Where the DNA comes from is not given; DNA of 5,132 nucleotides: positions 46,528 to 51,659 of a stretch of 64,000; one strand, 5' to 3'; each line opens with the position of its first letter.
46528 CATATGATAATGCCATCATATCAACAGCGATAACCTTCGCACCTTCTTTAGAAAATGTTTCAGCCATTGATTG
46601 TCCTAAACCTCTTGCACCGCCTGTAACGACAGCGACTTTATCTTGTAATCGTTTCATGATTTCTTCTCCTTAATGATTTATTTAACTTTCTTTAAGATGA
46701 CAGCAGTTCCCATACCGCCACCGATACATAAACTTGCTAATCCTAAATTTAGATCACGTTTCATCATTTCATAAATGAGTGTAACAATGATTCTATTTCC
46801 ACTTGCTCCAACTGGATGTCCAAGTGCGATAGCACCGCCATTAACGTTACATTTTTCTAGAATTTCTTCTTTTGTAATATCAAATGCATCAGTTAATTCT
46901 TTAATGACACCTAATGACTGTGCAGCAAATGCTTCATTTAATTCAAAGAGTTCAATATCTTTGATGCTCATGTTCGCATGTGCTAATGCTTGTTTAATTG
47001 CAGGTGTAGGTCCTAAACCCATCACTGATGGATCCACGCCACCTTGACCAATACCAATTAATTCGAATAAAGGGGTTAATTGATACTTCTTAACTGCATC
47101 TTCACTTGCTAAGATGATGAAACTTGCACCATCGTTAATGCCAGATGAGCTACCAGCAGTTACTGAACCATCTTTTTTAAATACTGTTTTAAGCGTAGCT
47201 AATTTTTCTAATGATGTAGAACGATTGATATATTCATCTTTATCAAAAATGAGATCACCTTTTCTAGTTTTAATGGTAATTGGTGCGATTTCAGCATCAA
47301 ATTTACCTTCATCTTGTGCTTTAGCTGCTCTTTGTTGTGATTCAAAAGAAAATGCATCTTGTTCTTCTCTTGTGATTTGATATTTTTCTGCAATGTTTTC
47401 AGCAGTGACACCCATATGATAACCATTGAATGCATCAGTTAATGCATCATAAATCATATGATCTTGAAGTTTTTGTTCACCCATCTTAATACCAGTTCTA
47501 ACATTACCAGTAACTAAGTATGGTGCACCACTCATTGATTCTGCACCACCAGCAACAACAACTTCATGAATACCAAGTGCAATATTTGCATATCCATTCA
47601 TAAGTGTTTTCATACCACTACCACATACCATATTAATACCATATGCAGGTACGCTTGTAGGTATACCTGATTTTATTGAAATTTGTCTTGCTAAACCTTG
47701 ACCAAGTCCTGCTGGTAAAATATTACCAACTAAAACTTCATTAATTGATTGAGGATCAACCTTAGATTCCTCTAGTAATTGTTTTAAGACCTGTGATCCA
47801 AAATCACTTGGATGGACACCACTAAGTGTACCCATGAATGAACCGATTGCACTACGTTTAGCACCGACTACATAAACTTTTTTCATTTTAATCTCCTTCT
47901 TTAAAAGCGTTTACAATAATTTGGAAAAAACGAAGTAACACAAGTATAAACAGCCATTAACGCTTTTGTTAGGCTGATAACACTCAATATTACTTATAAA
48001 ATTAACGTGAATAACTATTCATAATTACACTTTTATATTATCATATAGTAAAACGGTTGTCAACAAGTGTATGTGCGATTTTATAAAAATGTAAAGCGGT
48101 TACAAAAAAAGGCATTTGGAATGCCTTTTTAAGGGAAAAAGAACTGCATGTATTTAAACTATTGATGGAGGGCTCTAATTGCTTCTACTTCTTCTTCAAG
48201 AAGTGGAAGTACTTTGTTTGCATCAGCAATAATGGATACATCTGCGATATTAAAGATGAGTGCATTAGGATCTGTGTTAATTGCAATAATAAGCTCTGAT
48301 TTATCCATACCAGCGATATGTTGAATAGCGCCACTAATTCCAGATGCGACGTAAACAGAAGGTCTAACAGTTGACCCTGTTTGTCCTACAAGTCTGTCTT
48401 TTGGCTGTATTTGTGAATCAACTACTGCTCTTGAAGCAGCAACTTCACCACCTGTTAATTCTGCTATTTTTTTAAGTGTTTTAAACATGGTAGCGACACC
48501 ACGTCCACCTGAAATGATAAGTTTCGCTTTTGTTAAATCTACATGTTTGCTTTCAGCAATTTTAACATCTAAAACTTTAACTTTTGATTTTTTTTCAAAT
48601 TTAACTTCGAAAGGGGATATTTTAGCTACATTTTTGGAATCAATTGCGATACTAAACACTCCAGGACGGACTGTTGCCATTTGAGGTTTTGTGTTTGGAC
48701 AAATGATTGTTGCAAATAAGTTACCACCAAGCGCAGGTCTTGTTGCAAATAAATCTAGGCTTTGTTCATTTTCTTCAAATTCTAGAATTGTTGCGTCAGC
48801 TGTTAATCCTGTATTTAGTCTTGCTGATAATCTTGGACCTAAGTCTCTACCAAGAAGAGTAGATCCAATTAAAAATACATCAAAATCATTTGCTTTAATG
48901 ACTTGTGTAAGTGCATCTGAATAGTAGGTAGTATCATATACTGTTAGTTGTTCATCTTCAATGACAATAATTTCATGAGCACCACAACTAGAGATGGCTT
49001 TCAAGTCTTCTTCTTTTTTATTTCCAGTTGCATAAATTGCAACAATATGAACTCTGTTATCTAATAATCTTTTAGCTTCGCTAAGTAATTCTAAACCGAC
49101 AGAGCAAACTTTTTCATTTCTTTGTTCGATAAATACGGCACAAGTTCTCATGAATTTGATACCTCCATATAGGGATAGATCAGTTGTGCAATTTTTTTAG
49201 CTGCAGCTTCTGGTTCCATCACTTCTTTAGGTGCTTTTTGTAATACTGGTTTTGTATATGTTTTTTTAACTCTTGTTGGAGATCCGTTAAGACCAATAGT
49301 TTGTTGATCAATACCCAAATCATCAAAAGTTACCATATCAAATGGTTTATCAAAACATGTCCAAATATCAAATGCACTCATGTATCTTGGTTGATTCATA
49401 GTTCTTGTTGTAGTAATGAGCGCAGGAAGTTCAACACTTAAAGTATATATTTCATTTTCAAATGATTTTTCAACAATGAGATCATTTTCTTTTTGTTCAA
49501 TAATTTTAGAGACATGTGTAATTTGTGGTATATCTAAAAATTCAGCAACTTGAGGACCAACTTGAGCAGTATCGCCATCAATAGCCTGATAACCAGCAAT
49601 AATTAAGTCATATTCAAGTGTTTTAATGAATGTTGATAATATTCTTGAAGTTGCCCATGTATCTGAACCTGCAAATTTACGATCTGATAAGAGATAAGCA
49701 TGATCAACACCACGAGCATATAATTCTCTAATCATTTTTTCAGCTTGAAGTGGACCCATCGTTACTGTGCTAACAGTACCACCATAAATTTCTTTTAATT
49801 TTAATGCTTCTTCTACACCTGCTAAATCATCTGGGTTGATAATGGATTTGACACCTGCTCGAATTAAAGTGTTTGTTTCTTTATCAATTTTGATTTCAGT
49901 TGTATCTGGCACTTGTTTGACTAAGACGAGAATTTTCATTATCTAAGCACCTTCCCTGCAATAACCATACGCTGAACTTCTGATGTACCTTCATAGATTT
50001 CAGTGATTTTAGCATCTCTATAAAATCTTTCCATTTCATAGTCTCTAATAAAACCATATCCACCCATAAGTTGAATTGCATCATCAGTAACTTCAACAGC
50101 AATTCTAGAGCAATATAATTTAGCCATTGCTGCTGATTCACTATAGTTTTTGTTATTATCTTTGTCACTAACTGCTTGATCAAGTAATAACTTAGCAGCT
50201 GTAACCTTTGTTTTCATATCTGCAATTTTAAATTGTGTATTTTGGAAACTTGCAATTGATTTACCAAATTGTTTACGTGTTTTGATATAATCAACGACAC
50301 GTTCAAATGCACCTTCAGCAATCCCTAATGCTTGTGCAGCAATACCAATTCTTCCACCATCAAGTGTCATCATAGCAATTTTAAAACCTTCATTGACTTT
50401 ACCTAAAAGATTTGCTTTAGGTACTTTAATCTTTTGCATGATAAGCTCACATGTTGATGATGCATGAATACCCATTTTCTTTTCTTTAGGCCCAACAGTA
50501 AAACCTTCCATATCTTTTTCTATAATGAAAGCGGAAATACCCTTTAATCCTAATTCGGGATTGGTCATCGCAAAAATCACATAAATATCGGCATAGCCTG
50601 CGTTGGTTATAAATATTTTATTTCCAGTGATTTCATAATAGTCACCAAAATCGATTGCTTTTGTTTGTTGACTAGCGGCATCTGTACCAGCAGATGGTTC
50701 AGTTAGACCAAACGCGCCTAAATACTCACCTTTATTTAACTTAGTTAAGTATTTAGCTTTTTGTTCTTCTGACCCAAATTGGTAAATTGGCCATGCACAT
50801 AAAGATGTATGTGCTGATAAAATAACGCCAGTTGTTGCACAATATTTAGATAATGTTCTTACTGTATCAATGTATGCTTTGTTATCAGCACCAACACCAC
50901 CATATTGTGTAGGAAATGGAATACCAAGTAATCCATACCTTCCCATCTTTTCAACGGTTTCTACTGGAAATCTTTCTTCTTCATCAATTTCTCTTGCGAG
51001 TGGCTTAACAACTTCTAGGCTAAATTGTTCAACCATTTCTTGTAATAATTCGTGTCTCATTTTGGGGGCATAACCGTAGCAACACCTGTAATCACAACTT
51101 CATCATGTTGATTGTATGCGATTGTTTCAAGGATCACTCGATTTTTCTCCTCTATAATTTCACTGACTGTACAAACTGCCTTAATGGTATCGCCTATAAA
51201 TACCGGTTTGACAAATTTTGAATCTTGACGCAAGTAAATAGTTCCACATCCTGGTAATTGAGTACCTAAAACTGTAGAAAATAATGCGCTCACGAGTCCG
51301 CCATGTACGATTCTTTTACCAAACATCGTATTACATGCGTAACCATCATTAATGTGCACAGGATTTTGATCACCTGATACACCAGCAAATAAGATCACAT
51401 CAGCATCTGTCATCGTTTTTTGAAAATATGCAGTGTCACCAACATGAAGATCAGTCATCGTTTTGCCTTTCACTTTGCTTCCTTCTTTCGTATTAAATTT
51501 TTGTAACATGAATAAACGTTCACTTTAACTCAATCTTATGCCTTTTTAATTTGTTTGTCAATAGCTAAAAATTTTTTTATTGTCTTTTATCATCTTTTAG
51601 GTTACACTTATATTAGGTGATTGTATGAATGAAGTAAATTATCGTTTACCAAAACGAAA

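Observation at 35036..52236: Complete candidate system for scavenging and fermenting poly/oligo-(R)-3-hydroxybutyrate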

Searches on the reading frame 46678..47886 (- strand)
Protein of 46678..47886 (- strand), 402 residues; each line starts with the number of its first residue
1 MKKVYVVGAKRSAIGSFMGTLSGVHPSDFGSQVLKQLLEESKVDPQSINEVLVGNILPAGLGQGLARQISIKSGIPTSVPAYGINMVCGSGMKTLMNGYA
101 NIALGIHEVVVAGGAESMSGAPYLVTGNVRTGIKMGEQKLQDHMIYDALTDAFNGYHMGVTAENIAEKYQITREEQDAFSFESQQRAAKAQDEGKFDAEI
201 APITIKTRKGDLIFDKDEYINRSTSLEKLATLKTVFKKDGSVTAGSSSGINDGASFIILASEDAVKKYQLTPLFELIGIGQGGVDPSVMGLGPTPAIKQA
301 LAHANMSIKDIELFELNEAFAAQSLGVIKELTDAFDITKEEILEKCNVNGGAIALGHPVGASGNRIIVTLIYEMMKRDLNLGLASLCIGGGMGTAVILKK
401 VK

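Call 4: search_protein_families(library=pfam, proteins=[window:46678-47886:-])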
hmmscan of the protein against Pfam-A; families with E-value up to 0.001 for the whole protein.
window:46678-47886:- (402 aa): 2 families
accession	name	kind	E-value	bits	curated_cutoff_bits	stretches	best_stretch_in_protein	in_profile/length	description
PF00108.29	Thiolase_N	-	1.2e-94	316.9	26.4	1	4-263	1-260/260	Thiolase, N-terminal domain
PF02803.24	Thiolase_C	-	1.6e-42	144.5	27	1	271-399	2-122/123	Thiolase, C-terminal domain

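Call 5: search_protein_families(library=ncbifam, proteins=[window:46678-47886:-], max_evalue=0.00001)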
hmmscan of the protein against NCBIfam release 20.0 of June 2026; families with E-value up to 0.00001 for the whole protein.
window:46678-47886:- (402 aa): 41 families (the best 25 are shown)
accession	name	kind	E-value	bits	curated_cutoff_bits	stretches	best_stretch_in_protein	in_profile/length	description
TIGR01930.1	AcCoA-C-Actrans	subfamily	1e-139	465.8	240.55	1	6-399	1-385/385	acetyl-CoA C-acyltransferase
NF004206.0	PRK05656.1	subfamily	9.4e-135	449.6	688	1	1-399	1-391/392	acetyl-CoA C-acetyltransferase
NF006552.0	PRK09051.1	subfamily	6.3e-128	427.4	565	1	2-401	4-395/395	beta-ketothiolase BktB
NF005152.0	PRK06633.1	equivalog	1.9e-119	398.8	675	1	2-399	3-390/392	acetyl-CoA C-acetyltransferase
NF042999.1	bketothiol_BktB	equivalog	1e-115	387.2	725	1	2-400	3-393/394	beta-ketothiolase BktB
NF004853.0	PRK06205.1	subfamily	2.9e-113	378.9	551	1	1-401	1-403/404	acetyl-CoA C-acetyltransferase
NF042967.1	AcCoAtase_PhaA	equivalog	1.6e-112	376.5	740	1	1-401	1-396/396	acetyl-CoA acetyltransferase PhaA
NF006086.0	PRK08235.1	equivalog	1.2e-111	373.6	526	1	1-399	1-391/393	acetyl-CoA C-acetyltransferase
TIGR02430.1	pcaF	equivalog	2.2e-109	366.2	597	1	2-401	1-400/400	3-oxoadipyl-CoA thiolase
NF006551.0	PRK09050.1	subfamily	2.4e-109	366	605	1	1-401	1-401/401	3-oxoadipyl-CoA thiolase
NF005404.0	PRK06954.1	subfamily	1.6e-104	350.1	687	1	3-397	8-393/397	acetyl-CoA C-acetyltransferase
NF006553.0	PRK09052.1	equivalog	1.4e-97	327.2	567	1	2-400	6-398/399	acetyl-CoA C-acyltransferase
NF004983.0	PRK06366.1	equivalog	9e-97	324.5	627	1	1-401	1-387/388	acetyl-CoA C-acetyltransferase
NF005033.0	PRK06445.1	equivalog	1.8e-94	317.2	511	1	21-400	28-394/395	acetyl-CoA C-acetyltransferase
NF006030.0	PRK08170.1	equivalog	9.3e-94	314.6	593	1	2-401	10-433/434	acetyl-CoA C-acetyltransferase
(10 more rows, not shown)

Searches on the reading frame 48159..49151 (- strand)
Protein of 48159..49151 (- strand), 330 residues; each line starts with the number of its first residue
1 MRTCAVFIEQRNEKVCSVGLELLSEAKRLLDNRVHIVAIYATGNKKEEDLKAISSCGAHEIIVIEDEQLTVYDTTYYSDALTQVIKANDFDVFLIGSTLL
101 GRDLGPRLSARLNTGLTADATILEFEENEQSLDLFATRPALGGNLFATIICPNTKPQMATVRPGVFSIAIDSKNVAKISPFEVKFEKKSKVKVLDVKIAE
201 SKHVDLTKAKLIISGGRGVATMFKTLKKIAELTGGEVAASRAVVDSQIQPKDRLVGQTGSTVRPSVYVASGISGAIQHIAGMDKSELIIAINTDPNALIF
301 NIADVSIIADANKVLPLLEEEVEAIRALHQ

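Call 4: search_protein_families(library=pfam, proteins=[window:48159-49151:-])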
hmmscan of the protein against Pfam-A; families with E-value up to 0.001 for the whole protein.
window:48159-49151:- (330 aa): 2 families
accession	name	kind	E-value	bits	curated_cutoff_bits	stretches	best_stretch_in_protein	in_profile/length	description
PF01012.27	ETF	-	1.8e-39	135.8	26.7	1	6-183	3-178/181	Electron transfer flavoprotein domain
PF00766.25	ETF_alpha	-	3.3e-28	97.9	27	1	205-282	1-80/81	Electron transfer flavoprotein FAD-binding domain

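Call 6: search_protein_families(library=ncbifam, proteins=[window:48159-49151:-], max_evalue=0.00001)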
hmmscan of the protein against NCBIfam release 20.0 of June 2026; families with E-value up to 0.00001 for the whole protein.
window:48159-49151:- (330 aa): 5 families
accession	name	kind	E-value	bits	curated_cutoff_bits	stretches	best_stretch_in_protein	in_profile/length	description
NF042970.1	AcrlCoAredClosAcrA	equivalog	1.1e-82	278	600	1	4-324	10-359/360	acryloyl-CoA reductase electron transfer subunit beta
NF038209.1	mft_etfA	equivalog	8.4e-42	143.5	240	1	73-320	56-300/303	mycofactocin-associated electron transfer flavoprotein alpha subunit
NF051845.1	EtFlavAlphaProt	equivalog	1.1e-33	116.8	600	1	6-326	95-403/406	electron transfer flavoprotein subunit alpha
NF008884.0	PRK11916.1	equivalog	1.6e-32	113.1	528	1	45-320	36-308/312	electron transfer flavoprotein subunit alpha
NF002889.0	PRK03363.1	equivalog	2e-25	89.8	549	1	75-319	65-308/313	electron transfer flavoprotein subunit alpha/FixB family protein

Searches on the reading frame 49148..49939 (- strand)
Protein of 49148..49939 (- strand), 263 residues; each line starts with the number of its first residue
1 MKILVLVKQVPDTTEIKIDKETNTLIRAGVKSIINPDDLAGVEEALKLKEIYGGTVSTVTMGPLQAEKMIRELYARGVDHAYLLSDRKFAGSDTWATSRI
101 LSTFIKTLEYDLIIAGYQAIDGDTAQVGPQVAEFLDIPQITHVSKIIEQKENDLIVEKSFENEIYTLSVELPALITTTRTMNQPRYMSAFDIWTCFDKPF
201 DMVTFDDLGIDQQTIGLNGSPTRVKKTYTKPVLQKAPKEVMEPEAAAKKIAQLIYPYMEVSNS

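Call 4: search_protein_families(library=pfam, proteins=[window:49148-49939:-])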
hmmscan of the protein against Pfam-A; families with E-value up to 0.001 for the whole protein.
window:49148-49939:- (263 aa): 1 family
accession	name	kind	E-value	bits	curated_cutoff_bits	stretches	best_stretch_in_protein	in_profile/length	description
PF01012.27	ETF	-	5.1e-39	134.4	26.7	1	23-186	2-164/181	Electron transfer flavoprotein domain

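Call 6: search_protein_families(library=ncbifam, proteins=[window:49148-49939:-], max_evalue=0.00001)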
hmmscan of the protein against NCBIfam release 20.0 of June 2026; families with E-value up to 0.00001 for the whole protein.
window:49148-49939:- (263 aa): 5 families
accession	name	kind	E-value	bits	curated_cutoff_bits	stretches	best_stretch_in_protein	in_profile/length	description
NF040731.1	flavo_sub_EftB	exception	5.8e-83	278.2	445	1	2-243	1-241/260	electron transfer flavoprotein subunit beta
NF042971.1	AcrlCoAredClosAcrB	equivalog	3.2e-72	242.7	475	1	1-242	1-246/266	acryloyl-CoA reductase electron transfer subunit gamma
NF002888.0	PRK03359.1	subfamily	6.7e-31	107.6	219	1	1-214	1-217/256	putative electron transfer flavoprotein FixA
NF008998.0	PRK12342.1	equivalog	3e-30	105.4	338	1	1-214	1-213/254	electron transfer flavoprotein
TIGR04503.1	mft_etfB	hypoth_equivalog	1.9e-09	37.3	200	1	17-141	13-144/290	mycofactocin-associated electron transfer flavoprotein beta subunit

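Call 53: search_solved_structures(query=window:49148-49939:-, max_evalue=1e-20)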
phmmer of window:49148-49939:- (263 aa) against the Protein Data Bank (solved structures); distinct sequences matched with E-value up to 1e-20: 9.
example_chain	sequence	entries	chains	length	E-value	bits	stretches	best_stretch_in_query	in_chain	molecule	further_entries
5ol2_B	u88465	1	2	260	2e-72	246.6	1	1-233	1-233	Electron transfer flavoprotein small subunit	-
6fah_B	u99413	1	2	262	3.5e-64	219.6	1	1-232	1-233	Caffeyl-CoA reductase-Etf complex subunit CarD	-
7qh2_B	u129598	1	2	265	8.9e-53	182.2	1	2-229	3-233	Lactate dehydrogenase (NAD(+),ferredoxin) subunit LctB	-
4kpu_B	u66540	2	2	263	1e-50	175.5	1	1-255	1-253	Electron transfer flavoprotein alpha/beta-subunit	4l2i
7koe_A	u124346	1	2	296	4.5e-50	173.4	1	3-255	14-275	Electron transfer flavoprotein, beta subunit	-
2a1t_S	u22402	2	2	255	4.5e-25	91.5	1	2-213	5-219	Electron transfer flavoprotein beta-subunit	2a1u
1efv_B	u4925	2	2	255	6.2e-25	91.1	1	2-213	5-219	ELECTRON TRANSFER FLAVOPROTEIN | Electron transfer flavoprotein beta-subunit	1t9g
1efp_B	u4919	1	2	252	1.5e-23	86.6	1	1-212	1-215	PROTEIN (ELECTRON TRANSFER FLAVOPROTEIN)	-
1o94_C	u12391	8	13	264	2.1e-23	86.1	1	1-254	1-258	ELECTRON TRANSFER FLAVOPROTEIN BETA-SUBUNIT | ELECTRON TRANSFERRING FLAVOPROTEIN BETA-SUBUNIT | Electron transfer flavoprotein subunit beta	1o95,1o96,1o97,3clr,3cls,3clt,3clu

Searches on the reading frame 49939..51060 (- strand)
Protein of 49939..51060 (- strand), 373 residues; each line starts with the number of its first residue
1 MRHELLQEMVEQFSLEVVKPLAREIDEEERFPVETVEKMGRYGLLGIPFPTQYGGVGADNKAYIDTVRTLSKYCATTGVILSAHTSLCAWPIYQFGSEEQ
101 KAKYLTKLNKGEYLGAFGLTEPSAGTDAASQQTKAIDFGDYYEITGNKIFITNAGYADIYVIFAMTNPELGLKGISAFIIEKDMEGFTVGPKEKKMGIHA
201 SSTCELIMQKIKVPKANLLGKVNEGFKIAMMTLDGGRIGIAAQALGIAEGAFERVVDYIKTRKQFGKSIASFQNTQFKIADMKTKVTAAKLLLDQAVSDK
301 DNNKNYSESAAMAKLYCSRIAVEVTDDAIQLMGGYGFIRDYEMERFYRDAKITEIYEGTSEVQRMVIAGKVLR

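Call 4: search_protein_families(library=pfam, proteins=[window:49939-51060:-])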
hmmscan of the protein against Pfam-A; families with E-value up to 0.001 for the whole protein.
window:49939-51060:- (373 aa): 5 families
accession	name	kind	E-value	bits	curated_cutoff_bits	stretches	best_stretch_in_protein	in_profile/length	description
PF00441.29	Acyl-CoA_dh_1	-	5.8e-53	179.5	22.4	1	223-370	1-148/150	Acyl-CoA dehydrogenase, C-terminal domain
PF02771.21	Acyl-CoA_dh_N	-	1.5e-33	116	22.9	1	3-112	4-113/113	Acyl-CoA dehydrogenase, N-terminal domain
PF08028.16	Acyl-CoA_dh_2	-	3.1e-28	99.2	22.7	1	238-360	1-133/134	Acyl-CoA dehydrogenase, C-terminal domain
PF02770.24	Acyl-CoA_dh_M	-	3.2e-24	85.4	33.3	1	116-210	1-96/97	Acyl-CoA dehydrogenase, middle domain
PF22924.1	ACOX_C_alpha1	-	1.7e-07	31.6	27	1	254-362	47-159/169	Acyl-CoA oxidase, C-alpha1 domain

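Call 6: search_protein_families(library=ncbifam, proteins=[window:49939-51060:-], max_evalue=0.00001)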
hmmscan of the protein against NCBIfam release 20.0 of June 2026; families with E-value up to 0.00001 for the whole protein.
window:49939-51060:- (373 aa): 24 families
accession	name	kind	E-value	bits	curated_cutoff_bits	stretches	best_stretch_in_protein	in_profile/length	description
NF042972.1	AcrlCoAredClosAcrC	equivalog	5e-141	469.8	640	1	3-373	9-378/378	acryloyl-CoA reductase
NF058590.1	AcCoDHFadEBacil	equivalog_domain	2.8e-95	320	600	1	3-373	25-412/586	acyl-CoA dehydrogenase FadE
NF043006.1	CyhCrbnylCoADH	equivalog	4.8e-94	315.5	650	1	7-371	12-375/380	cyclohexane-1-carbonyl-CoA dehydrogenase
NF045552.1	GlutCoADH_Des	equivalog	5.4e-87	292.5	470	1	3-368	9-376/387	glutaryl-CoA dehydrogenase Acd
NF042439.1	SulpropCoADesulf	equivalog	2.6e-82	276.6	600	1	9-372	3-371/379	3-sulfinopropanoyl-CoA desulfinase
NF053553.1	prodigi_MBC_PigA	equivalog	9.5e-81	271.8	500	1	7-370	13-378/381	prodigiosin MBC biosynthesis dehydrogenase PigA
NF045652.1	ProlPCPDhRedW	equivalog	4.9e-78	262.6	650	1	6-368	7-370/376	L-prolyl-[peptidyl-carrier protein] dehydrogenase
NF008997.0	PRK12341.1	equivalog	3.8e-66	223.7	537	1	5-370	12-374/382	acyl-CoA dehydrogenase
TIGR03207.1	cyc_hxne_CoA_dh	equivalog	6.4e-54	183.1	575.35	1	6-369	8-369/372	cyclohexanecarboxyl-CoA dehydrogenase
NF002885.1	PRK03354.1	equivalog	1.2e-53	182.5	540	1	15-372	22-374/378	crotonobetainyl-CoA dehydrogenase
NF052270.1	Staph_DH_FadE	equivalog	3.3e-52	177.6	600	1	5-369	28-391/400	acyl-CoA dehydrogenase FadE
NF049984.1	Rv1679_FadE16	equivalog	4.1e-42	144.7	600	1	14-362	8-356/371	Rv1679 family acyl-CoA dehydrogenase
TIGR03203.1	pimD_small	equivalog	9.1e-33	113.9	652.7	1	36-360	43-365/378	pimeloyl-CoA dehydrogenase small subunit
TIGR04022.1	sulfur_SfnB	equivalog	9.9e-32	110.3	430.9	1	19-353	22-362/391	SfnB family sulfur acquisition oxidoreductase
NF007000.1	PRK09463.1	subfamily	2e-31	109.1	600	1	27-364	70-427/726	acyl-CoA dehydrogenase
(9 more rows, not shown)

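Call 54: search_solved_structures(query=window:49939-51060:-, max_evalue=1e-60)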
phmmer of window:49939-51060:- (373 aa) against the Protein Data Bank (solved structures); distinct sequences matched with E-value up to 1e-60: 49.
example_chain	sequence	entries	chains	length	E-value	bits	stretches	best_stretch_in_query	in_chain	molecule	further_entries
5ol2_C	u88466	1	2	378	2.3e-146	490.9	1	2-373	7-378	Acyl-CoA dehydrogenase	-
9w60_A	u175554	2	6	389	5.4e-135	453.5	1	3-372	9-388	Butyryl CoA dehydrogenase apo protein | Butyryl CoA Dehydrogenase with FAD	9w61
4l1f_A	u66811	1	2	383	4e-123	414.5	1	4-373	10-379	Acyl-CoA dehydrogenase domain protein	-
5lnx_A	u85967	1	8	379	8.2e-119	400.3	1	5-369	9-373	Acyl-CoA dehydrogenase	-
1buc_A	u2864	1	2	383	4.4e-108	365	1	9-373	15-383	BUTYRYL-COA DEHYDROGENASE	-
1jqi_A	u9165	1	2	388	3.4e-102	345.6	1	3-373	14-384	short chain acyl-CoA dehydrogenase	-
6fah_C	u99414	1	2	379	7e-102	344.6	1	5-372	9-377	Caffeyl-CoA reductase-Etf complex subunit CarC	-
7y0a_A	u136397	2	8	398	6.1e-100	338.2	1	3-373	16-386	Short-chain specific acyl-CoA dehydrogenase, mitochondrial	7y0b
8sgs_A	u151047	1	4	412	6.9e-100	338.1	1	3-373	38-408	Short-chain specific acyl-CoA dehydrogenase, mitochondrial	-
2vig_A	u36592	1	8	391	3.9e-99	335.6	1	3-373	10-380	SHORT-CHAIN SPECIFIC ACYL-COA DEHYDROGENASE,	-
4m9a_A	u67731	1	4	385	3.4e-97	329.2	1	7-369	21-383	Acyl-CoA dehydrogenase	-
2dvl_A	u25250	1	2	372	6.2e-96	325.1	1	4-371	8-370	Acyl-CoA dehydrogenase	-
4n5f_A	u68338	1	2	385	1.5e-92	314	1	5-369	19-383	Putative acyl-CoA dehydrogenase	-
7w0j_A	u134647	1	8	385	1.6e-91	310.5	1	2-372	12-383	Acyl-CoA dehydrogenase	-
4u83_A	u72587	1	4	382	1.7e-91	310.5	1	4-368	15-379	Acyl-CoA dehydrogenase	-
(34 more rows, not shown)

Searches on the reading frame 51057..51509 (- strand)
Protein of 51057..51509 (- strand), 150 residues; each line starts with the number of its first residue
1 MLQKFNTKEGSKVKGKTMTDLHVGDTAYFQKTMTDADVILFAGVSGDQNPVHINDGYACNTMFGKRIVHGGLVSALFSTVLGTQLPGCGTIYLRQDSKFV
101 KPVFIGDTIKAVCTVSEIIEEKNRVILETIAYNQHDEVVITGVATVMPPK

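Call 4: search_protein_families(library=pfam, proteins=[window:51057-51509:-])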
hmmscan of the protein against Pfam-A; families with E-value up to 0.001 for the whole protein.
window:51057-51509:- (150 aa): 1 family
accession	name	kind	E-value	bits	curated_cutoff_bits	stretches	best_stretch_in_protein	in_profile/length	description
PF01575.25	MaoC_dehydratas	-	6.5e-21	74.6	27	1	30-129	15-114/123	MaoC like domain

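Call 5: search_protein_families(library=ncbifam, proteins=[window:51057-51509:-], max_evalue=0.00001)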
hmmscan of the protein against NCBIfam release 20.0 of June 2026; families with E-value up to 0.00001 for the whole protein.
window:51057-51509:- (150 aa): 5 families
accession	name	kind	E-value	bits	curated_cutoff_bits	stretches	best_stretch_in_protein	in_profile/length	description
NF006045.0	PRK08190.1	subfamily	7.9e-40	137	282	1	13-150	6-143/467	bifunctional enoyl-CoA hydratase/phosphate acetyltransferase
TIGR02278.1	PaaN-DH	equivalog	6e-13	47.9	562.8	1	16-141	523-655/664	phenylacetic acid degradation bifunctional protein PaaZ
NF040620.1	fused_HadA_HadB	exception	1.5e-09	37.8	350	1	15-80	193-259/329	fused (3R)-hydroxyacyl-ACP dehydratase subunits HadA/HadB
NF038241.1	RipB_Ich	equivalog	5.4e-07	29.7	340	1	13-139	19-153/175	(R)-specific enoyl-CoA hydratase RipB/Ich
NF010246.0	PRK13693.1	equivalog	6.5e-07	29.4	203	1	18-89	6-78/142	(3R)-hydroxyacyl-ACP dehydratase subunit HadB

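Call 55: search_solved_structures(query=window:51057-51509:-, max_evalue=0.00001)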
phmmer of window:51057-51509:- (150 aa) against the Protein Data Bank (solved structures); distinct sequences matched with E-value up to 0.00001: 9.
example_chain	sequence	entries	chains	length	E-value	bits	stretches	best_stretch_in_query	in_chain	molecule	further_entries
5cpg_A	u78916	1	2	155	1.6e-29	105.7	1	13-149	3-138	(R)-specific enoyl-CoA hydratase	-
1iq6_A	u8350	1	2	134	2.5e-25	92.1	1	20-147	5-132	(R)-SPECIFIC ENOYL-COA HYDRATASE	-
3ir3_A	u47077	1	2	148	3.1e-23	85.3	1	21-149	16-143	3-hydroxyacyl-thioester dehydratase 2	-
2b3m_A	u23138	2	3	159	4.4e-20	75.1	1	6-147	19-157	hypothetical protein AF1124 | putative dehydratase AF1124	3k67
1q6w_A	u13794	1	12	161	4e-11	46.1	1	29-145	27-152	monoamine oxidase regulatory protein, putative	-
6jql_A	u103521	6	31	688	2.2e-09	40.4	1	19-119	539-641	Bifunctional protein PaaZ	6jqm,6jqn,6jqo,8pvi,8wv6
4ffu_A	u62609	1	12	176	4.3e-09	39.5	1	30-140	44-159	oxidase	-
8hgn_A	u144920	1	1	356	1.9e-07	34.1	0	50-121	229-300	Beta-methylmalyl-CoA dehydratase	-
1s9c_A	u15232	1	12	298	3.5e-06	30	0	41-141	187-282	Peroxisomal multifunctional enzyme type 2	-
